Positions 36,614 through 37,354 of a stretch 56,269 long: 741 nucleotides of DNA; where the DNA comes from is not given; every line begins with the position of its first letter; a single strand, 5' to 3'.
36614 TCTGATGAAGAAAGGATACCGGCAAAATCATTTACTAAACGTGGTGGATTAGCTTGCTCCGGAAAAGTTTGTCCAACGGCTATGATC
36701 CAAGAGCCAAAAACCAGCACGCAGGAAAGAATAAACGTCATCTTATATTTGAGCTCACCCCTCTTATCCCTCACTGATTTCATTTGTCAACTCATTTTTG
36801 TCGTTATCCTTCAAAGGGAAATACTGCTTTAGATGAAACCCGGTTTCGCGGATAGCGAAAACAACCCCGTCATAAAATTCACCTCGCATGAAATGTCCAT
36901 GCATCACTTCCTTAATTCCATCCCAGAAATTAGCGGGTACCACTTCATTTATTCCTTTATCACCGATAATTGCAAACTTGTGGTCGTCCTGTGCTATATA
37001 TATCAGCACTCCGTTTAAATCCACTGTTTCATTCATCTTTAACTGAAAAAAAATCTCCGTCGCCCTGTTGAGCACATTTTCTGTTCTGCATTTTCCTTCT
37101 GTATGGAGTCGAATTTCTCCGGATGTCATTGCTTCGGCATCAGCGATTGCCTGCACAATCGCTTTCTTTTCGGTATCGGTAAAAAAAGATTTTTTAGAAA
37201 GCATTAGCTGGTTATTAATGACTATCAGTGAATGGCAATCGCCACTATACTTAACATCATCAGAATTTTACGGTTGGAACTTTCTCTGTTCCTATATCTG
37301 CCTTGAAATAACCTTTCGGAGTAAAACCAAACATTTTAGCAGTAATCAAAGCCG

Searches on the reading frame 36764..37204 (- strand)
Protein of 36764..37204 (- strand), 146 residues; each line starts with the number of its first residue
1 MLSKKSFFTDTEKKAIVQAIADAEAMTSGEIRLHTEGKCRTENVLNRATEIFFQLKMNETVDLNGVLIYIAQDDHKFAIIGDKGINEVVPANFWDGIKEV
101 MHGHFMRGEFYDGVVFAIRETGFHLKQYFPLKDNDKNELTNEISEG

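Call 20: search_protein_families(library=pfam, proteins=[window:36764-37204:-], max_evalue=0.01)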
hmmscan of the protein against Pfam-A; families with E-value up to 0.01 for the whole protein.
window:36764-37204:- (146 aa): 1 family
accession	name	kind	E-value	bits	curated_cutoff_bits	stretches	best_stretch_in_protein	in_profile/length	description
PF04536.20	TPM_phosphatase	-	4.8e-20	72.3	22.1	1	6-120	6-121/125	TPM domain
